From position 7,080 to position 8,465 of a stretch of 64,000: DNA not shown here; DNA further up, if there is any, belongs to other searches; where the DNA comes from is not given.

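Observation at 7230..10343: AlkB-type alkane/fatty-acid membrane monooxygenase in an archaeon, translationally coupled to msrA and guaB, with no rubredoxin partner nearby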

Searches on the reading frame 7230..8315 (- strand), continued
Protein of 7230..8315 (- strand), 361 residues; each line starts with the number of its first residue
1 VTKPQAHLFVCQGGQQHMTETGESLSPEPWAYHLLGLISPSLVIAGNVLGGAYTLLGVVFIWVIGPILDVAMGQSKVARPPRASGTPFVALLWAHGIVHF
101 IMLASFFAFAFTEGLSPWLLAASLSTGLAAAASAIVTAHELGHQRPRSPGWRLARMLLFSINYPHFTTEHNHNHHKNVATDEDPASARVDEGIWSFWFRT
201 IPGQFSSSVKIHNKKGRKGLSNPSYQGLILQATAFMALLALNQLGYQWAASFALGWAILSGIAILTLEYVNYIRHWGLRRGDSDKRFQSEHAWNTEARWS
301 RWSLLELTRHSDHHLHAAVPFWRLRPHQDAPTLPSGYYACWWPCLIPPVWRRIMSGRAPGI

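Call 21: search_dna_similar(query=window:7230-8264:-, collection=plasmids, mode=protein, max_rows=40, rows=spread, max_evalue=0.001)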
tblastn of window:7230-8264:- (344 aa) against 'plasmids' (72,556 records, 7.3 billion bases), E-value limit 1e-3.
Records with a match: 55; places in all: 58; records where one place covers at least 80% of the query: 21.
Best place of each record, by identity: <60% 55.
By first word of the organism name: Rhodococcus 15; Pseudomonas 6; Acinetobacter 3; Sphingopyxis 3; Novosphingobium 3; Marinobacter 3; Persicobacter 2; Ralstonia 2; Sphingobium 2; Polaromonas 2; and 13 more.
By predicted mobility (MOB-suite, as given by PLSDB): conjugative 21; non-mobilizable 18; mobilizable 16.
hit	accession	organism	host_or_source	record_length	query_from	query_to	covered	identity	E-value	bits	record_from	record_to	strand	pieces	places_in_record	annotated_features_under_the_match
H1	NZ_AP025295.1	Persicobacter psychrovividus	-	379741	16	337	94%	35.0%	2e-43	167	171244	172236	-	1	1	alkane 1-monooxygenase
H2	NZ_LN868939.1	Nocardia farcinica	not known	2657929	2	341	99%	32.7%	2e-28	123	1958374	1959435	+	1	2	none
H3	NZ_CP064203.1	Acinetobacter baumannii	Homo sapiens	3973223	20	341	94%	32.4%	7e-33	136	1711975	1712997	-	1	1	none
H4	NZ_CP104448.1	Acinetobacter baumannii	Homo sapiens,sputum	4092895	20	341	94%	32.4%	2e-32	135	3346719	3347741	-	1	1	none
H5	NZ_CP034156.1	Rhodococcus sp. NJ-530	Antarctic sea ice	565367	13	340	95%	30.9%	2e-31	132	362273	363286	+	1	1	alkane 1-monooxygenase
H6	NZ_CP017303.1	Rhodococcus sp. YL-1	pure culture,soil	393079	13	340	95%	30.9%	5e-31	131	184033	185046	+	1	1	alkane 1-monooxygenase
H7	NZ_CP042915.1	Rhodococcus qingshengii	Eruca vesicaria subsp. sativa,whole ...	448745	13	340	95%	30.9%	2e-30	129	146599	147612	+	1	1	alkane 1-monooxygenase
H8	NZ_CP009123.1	Sphingopyxis fribergensis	soil sample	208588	42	341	87%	32.4%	5e-31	130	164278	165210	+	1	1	alkane 1-monooxygenase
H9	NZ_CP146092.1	Ralstonia sp. RRA.1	-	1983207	40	340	88%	31.4%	1e-28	124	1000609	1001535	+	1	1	none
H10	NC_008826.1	Methylibium petroleiphilum PM1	-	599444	23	338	92%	29.7%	2e-28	123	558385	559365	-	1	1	alkane 1-monooxygenase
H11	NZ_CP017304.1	Rhodococcus sp. YL-1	pure culture,soil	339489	118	341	65%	40.2%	4e-31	131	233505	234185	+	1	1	alkane 1-monooxygenase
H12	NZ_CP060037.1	Sphingobium fuliginis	-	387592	27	338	91%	28.7%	3e-17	90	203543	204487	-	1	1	alkane 1-monooxygenase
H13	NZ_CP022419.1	Pseudosulfitobacter pseudonitzschiae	Skeletonema marinoi strain RO5AC,Cell ...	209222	41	341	88%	29.2%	4e-29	125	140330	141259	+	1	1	alkane 1-monooxygenase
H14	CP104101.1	Phaeobacter sp. G2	cell culture,Emiliania huxleyi RCC1216 ...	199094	41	341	88%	29.1%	1e-29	127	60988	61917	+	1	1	alkane 1-monooxygenase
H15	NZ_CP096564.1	Rhodococcus qingshengii JCM 15477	sandy loam,soil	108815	118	340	65%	39.1%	1e-30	130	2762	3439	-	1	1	alkane 1-monooxygenase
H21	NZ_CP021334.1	Marinobacter salarius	pure culture,Lava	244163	120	341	65%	36.3%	2e-30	129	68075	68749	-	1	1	alkane 1-monooxygenase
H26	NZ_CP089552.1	Pseudomonas sp. 7-41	cell culture,soil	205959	120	341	65%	33.5%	5e-27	119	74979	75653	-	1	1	alkane 1-monooxygenase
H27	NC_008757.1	Polaromonas naphthalenivorans CJ2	-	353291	119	338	64%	33.0%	8e-23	107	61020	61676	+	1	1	fatty acid desaturase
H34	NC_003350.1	Pseudomonas putida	-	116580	120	338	64%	29.6%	1e-18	94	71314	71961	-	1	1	xylM: xylene monooxygenase subunit XylM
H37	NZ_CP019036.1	Massilia putida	Soil,wolfram mine tailing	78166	119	339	64%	25.6%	1e-8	64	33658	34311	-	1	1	fatty acid desaturase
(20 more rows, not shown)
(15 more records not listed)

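Call 22: get_annotated_region(hit=H1, flank=4000)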
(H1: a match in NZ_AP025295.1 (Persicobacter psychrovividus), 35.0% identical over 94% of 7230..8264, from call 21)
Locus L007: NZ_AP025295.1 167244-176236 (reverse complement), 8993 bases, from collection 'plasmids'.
description: Persicobacter psychrovividus strain NBRC 101262 plasmid pPP3, complete sequence
organism: Persicobacter psychrovividus (NCBI taxid 387638)
taxonomy: Bacteria; Bacteroidota; Cytophagia; Cytophagales; Persicobacteraceae; Persicobacter; Persicobacter psychrovividus
host: -; source: -; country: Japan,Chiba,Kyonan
typing (MOB-suite, as given by PLSDB): non-mobilizable
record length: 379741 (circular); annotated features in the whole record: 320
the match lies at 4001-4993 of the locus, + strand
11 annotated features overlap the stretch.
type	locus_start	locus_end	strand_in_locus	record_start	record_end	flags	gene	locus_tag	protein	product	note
CDS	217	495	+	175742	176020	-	-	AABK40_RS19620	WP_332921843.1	hypothetical protein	-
CDS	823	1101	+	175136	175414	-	-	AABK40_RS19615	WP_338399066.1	hypothetical protein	-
CDS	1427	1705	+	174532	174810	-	-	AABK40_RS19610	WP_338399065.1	hypothetical protein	-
CDS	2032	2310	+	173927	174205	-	-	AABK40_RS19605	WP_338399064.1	hypothetical protein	-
CDS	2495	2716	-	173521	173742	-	-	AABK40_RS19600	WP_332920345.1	hypothetical protein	-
CDS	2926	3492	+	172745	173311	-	-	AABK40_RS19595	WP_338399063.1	YeeE/YedE thiosulfate transporter family protein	-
CDS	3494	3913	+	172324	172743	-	-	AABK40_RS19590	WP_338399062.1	DUF6691 family protein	-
CDS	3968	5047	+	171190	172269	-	-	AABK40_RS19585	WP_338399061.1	alkane 1-monooxygenase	-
CDS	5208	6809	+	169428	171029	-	-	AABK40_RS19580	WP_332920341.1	WYL domain-containing protein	-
CDS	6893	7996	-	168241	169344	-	-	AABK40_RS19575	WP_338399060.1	DUF5074 domain-containing protein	-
CDS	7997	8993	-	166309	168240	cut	-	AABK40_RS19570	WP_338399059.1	TonB-dependent receptor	-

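Call 23: get_annotated_region(hit=H5, flank=3000)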
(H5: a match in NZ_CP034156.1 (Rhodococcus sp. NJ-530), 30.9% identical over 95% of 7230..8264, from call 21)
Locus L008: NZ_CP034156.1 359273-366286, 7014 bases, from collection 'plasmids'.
description: Rhodococcus sp. NJ-530 plasmid unnamed4, complete sequence
organism: Rhodococcus sp. NJ-530 (NCBI taxid 2490853)
taxonomy: Bacteria; Actinomycetota; Actinomycetes; Mycobacteriales; Nocardiaceae; Rhodococcus; Rhodococcus sp. NJ-530
host: -; source: Antarctic sea ice; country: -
typing (MOB-suite, as given by PLSDB): mobilizable; replicon rep_cluster_1561; relaxase MOBP,MOBP
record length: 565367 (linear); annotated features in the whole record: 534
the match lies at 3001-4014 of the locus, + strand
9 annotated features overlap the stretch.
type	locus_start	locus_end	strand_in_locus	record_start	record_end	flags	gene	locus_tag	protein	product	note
CDS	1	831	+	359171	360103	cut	-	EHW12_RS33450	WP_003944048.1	DoxX family protein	-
CDS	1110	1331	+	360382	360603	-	-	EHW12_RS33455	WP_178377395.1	hypothetical protein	-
CDS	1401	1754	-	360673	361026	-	-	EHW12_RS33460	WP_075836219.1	hypothetical protein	-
CDS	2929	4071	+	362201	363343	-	-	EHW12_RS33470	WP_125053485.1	alkane 1-monooxygenase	-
CDS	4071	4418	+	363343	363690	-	-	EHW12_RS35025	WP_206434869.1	hypothetical protein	-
CDS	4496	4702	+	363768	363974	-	-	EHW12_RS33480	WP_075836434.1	BldC family transcriptional regulator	GO:0006355 - regulation of DNA-templated transcription [Evidence IEA]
CDS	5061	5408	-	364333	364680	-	-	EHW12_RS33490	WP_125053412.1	DUF3024 domain-containing protein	-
CDS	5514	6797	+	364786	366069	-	-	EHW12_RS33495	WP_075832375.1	IS256 family transposase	-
CDS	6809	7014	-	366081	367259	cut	-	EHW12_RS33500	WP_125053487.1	IS30 family transposase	-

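Call 24: get_annotated_region(hit=H26, flank=3000)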
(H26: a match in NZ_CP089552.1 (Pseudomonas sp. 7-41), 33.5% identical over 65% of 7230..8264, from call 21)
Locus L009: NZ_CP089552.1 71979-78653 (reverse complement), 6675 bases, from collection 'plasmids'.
description: Pseudomonas sp. 7-41 plasmid pCP7-41, complete sequence
organism: Pseudomonas sp. 7-41 (NCBI taxid 2898483)
taxonomy: Bacteria; Pseudomonadota; Gammaproteobacteria; Pseudomonadales; Pseudomonadaceae; Pseudomonas; Pseudomonas sp. 7-41
host: -; source: cell culture,soil; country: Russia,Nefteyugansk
typing (MOB-suite, as given by PLSDB): conjugative; replicon IncP; relaxase MOBH; mating-pair formation MPF_F
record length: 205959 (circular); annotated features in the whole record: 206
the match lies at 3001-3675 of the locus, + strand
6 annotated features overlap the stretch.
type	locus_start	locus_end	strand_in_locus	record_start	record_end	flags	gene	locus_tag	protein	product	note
CDS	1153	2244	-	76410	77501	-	-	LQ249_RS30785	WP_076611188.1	IS630-like element ISPpu2 family transposase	GO:0006313 - DNA transposition [Evidence IEA]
CDS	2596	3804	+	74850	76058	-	-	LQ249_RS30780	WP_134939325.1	alkane 1-monooxygenase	-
CDS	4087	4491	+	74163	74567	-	-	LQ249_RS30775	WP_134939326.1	rubredoxin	-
CDS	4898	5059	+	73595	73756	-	-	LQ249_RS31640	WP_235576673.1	rubredoxin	-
CDS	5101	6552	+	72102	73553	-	-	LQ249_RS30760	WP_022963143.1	aldehyde dehydrogenase family protein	-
CDS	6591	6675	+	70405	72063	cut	-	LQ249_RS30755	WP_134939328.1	choline dehydrogenase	-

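Call 25: get_annotated_region(hit=H34, flank=2500)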
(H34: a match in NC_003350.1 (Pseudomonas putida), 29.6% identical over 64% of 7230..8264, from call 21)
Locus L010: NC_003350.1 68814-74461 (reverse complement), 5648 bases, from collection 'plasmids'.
description: Pseudomonas putida plasmid pWW0, complete sequence
organism: Pseudomonas putida (NCBI taxid 303)
taxonomy: Bacteria; Pseudomonadota; Gammaproteobacteria; Pseudomonadales; Pseudomonadaceae; Pseudomonas; Pseudomonas putida
host: -; source: -; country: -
typing (MOB-suite, as given by PLSDB): conjugative; replicon IncP; relaxase MOBF; mating-pair formation MPF_T
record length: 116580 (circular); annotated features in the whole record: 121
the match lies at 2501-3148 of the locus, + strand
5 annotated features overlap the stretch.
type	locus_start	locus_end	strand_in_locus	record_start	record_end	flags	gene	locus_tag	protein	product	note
CDS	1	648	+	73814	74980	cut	-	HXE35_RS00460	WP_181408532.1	alcohol dehydrogenase catalytic domain-containing protein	-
CDS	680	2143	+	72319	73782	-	-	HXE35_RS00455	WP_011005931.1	benzaldehyde dehydrogenase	-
CDS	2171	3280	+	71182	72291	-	xylM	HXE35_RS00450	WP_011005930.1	xylene monooxygenase subunit XylM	-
CDS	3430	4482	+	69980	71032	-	-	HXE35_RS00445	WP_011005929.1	2Fe-2S iron-sulfur cluster-binding protein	-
CDS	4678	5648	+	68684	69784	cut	-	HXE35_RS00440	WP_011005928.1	zinc-binding dehydrogenase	-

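Call 27: get_annotated_region(hit=H21, flank=3000)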
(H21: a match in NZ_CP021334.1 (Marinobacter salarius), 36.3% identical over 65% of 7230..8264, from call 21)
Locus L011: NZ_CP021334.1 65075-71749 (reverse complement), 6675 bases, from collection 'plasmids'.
description: Marinobacter salarius strain HL2708#2 plasmid pHL2708Z5, complete sequence
organism: Marinobacter salarius (NCBI taxid 1420917)
taxonomy: Bacteria; Pseudomonadota; Gammaproteobacteria; Pseudomonadales; Marinobacteraceae; Marinobacter; Marinobacter salarius
host: -; source: pure culture,Lava; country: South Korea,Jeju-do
typing (MOB-suite, as given by PLSDB): conjugative; relaxase MOBH; mating-pair formation MPF_F
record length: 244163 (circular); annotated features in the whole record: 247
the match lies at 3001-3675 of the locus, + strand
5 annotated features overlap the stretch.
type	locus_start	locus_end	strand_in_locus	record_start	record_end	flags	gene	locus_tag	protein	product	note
CDS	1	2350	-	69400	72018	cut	-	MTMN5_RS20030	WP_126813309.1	LuxR C-terminal-related transcriptional regulator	GO:0006355 - regulation of DNA-templated transcription [Evidence IEA]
CDS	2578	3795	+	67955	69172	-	-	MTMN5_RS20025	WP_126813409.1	alkane 1-monooxygenase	-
CDS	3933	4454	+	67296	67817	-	-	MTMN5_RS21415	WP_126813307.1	rubredoxin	-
CDS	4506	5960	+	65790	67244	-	-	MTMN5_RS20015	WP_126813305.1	aldehyde dehydrogenase family protein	-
CDS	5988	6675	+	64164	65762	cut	-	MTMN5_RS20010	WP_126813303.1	choline dehydrogenase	-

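Call 28: get_annotated_region(hit=H3, flank=2000)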
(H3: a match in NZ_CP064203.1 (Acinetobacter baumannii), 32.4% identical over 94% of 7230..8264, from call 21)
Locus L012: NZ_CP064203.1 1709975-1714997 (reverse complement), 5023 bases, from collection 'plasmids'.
description: Acinetobacter baumannii strain X4-300 plasmid unnamed1, complete sequence
organism: Acinetobacter baumannii (NCBI taxid 470)
taxonomy: Bacteria; Pseudomonadota; Gammaproteobacteria; Moraxellales; Moraxellaceae; Acinetobacter; Acinetobacter baumannii
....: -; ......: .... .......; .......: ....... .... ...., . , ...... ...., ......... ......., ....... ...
typing (MOB-suite, as given by PLSDB): conjugative; relaxase MOBP,MOBP; mating-pair formation MPF_T
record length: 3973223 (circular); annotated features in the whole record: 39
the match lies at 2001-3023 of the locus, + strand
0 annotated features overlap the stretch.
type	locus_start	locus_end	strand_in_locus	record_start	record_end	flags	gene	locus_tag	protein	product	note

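Call 29: get_annotated_region(hit=H27, flank=2500)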
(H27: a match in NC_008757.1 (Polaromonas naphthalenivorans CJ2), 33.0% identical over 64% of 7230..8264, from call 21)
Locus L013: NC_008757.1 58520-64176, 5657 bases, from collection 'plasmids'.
description: Polaromonas naphthalenivorans CJ2 plasmid pPNAP01, complete sequence
organism: Polaromonas naphthalenivorans CJ2 (NCBI taxid 365044)
taxonomy: Bacteria; Pseudomonadota; Betaproteobacteria; Burkholderiales; Comamonadaceae; Polaromonas; Polaromonas naphthalenivorans; Polaromonas naphthalenivorans CJ2
host: -; source: -; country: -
typing (MOB-suite, as given by PLSDB): conjugative; replicon IncP; relaxase MOBH; mating-pair formation MPF_T
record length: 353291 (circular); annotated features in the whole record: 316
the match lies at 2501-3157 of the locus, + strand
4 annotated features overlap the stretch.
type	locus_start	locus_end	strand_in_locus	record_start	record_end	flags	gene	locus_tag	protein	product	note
CDS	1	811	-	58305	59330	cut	-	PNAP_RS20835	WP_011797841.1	AraC family transcriptional regulator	-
CDS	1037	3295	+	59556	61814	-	-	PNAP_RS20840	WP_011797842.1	fatty acid desaturase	GO:0006629 - lipid metabolic process [Evidence IEA]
CDS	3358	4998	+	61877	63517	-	-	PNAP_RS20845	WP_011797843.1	GMC family oxidoreductase N-terminal domain-containing protein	-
CDS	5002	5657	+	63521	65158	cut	-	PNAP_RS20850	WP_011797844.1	long-chain fatty acid--CoA ligase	-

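Call 30: get_annotated_region(hit=H37, flank=2500)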
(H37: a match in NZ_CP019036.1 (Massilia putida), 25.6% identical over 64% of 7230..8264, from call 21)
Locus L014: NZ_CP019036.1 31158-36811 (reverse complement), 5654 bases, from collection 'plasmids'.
description: Massilia putida strain 6NM-7 plasmid unnamed1, complete sequence
organism: Massilia putida (NCBI taxid 1141883)
taxonomy: Bacteria; Pseudomonadota; Betaproteobacteria; Burkholderiales; Oxalobacteraceae; Massilia; Massilia putida
host: -; source: Soil,wolfram mine tailing; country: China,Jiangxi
typing (MOB-suite, as given by PLSDB): mobilizable; replicon rep_cluster_357; relaxase MOBP
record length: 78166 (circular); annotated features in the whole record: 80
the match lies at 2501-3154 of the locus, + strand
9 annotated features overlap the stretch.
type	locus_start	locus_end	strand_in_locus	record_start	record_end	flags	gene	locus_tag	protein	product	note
CDS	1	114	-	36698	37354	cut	-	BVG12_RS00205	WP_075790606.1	OmpW family outer membrane protein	-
CDS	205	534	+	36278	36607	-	-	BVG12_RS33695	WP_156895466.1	hypothetical protein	-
CDS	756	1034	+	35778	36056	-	-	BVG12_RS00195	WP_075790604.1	hypothetical protein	-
CDS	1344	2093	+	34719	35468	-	-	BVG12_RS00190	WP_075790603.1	autoinducer binding domain-containing protein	-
CDS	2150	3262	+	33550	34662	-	-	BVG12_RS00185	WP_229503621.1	fatty acid desaturase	GO:0006629 - lipid metabolic process [Evidence IEA]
CDS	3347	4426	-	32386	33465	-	mnmH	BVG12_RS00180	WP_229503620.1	tRNA 2-selenouridine(34) synthase MnmH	GO:0002098 - tRNA wobble uridine modification [Evidence IEA]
CDS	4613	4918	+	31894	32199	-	-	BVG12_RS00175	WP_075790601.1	hypothetical protein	-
CDS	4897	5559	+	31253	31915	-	-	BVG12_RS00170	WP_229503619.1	lytic transglycosylase domain-containing protein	-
CDS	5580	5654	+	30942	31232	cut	-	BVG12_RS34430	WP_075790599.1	hypothetical protein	-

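Call 33: find_related_loci(query=A2, collection=genome_contigs, flank=10000)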
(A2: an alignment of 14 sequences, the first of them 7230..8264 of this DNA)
Query A2 (344 aa) in genome_contigs; peptide patterns used: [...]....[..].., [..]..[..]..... (x = any residue, [..] = any of these).
169 stretches matched a pattern; 136 encode a relative of the query (tblastn E <= 1e-3); the best 80 are kept; 80 distinct loci.
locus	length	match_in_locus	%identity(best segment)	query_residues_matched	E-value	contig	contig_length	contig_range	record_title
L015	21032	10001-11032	86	1-344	0e+0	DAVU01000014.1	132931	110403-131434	MAG TPA_asm: Euryarchaeota archaeon UBA487 UBA487_contig_6589, whole genome shotgun sequence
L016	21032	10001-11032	84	1-344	0e+0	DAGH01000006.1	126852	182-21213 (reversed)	MAG TPA_asm: Euryarchaeota archaeon UBA182 UBA182_contig_519, whole genome shotgun sequence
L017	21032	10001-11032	85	1-344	0e+0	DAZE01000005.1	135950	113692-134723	MAG TPA_asm: Euryarchaeota archaeon UBA558 UBA558_contig_4247, whole genome shotgun sequence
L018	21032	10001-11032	81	1-344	0e+0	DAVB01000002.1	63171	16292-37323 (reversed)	MAG TPA_asm: Euryarchaeota archaeon UBA52 UBA52_contig_5835, whole genome shotgun sequence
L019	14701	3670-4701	81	1-344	0e+0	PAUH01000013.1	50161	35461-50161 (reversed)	MAG: Methanobacteriota archaeon isolate SAT1510 78206, whole genome shotgun sequence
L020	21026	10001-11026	77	3-344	0e+0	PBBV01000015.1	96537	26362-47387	MAG: Methanobacteriota archaeon isolate SP42 46110, whole genome shotgun sequence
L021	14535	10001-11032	78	1-344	0e+0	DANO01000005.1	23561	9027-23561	MAG TPA_asm: Euryarchaeota archaeon UBA171 UBA171_contig_39893, whole genome shotgun sequence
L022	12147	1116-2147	78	1-344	0e+0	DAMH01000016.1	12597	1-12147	MAG TPA_asm: Euryarchaeota archaeon UBA552 UBA552_contig_8228, whole genome shotgun sequence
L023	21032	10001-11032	78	1-344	0e+0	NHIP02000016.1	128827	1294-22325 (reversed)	MAG: Euryarchaeota archaeon TMED192 97287, whole genome shotgun sequence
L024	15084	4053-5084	77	1-344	0e+0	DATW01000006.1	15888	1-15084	MAG TPA_asm: Euryarchaeota archaeon UBA250 UBA250_contig_12977, whole genome shotgun sequence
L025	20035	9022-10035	74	7-344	6e-175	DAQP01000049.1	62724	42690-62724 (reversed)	MAG TPA_asm: Euryarchaeota archaeon UBA438 UBA438_contig_736, whole genome shotgun sequence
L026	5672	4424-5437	74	7-344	1e-177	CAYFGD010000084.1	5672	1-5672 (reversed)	MAG TPA_asm: uncultured Candidatus Poseidoniales archaeon isolate ERP001736_co1_127 genome assembly, contig: NODE_11319_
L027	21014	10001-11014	74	7-344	4e-174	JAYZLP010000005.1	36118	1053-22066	MAG: Thermoplasmatota archaeon isolate XB_MAG309 DB_MAG309_0005, whole genome shotgun sequence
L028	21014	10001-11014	74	7-344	3e-174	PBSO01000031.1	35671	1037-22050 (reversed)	MAG: Methanobacteriota archaeon isolate NP84 MHASMcontig_529892, whole genome shotgun sequence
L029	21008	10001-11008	74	8-344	9e-173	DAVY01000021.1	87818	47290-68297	MAG TPA_asm: Euryarchaeota archaeon UBA130 UBA130_contig_634, whole genome shotgun sequence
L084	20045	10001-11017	66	6-344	3e-146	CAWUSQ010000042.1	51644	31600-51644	MAG: uncultured Rhodoferax sp. isolate HER19_SLT_250_bin_55_1 genome assembly, contig: HER19_SLT_250_bin_55-read_75, who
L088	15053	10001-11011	64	1-343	8e-146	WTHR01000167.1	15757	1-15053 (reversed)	MAG: Gammaproteobacteria bacterium isolate PL34864bin_11 NODE_1363_length_15757_cov_7.376640, whole genome shotgun seque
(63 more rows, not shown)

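Call 37: search_protein_representatives(protein=window:7230-8264:-)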
Query: 344 residues. Proteins with E-value up to 0.001 (for the whole library): 2915; up to 1e-10: 1845; up to 1e-30: 350. The best 150 are listed.
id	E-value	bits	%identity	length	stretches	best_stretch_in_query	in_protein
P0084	1.7e-148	511.1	66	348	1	7-342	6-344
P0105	7.9e-145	499.0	79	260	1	85-344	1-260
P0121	8.2e-94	331.1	62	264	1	7-249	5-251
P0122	1.5e-86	307.2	46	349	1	9-338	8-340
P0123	1.2e-70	255.0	42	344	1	9-342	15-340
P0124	2.1e-69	250.8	43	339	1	11-340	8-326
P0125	1.5e-68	248.0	42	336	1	16-342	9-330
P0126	1.7e-68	247.8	40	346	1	9-342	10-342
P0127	1.2e-67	245.0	40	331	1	10-342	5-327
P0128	1.3e-58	215.3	45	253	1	91-342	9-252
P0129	2.1e-58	214.6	41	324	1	16-342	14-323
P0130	2.3e-58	214.5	42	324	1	12-340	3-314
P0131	8.3e-58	212.7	76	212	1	228-342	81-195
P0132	1.5e-57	211.8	39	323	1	19-342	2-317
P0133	1.5e-53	198.6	77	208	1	51-171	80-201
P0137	1.4e-49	185.6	39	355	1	16-341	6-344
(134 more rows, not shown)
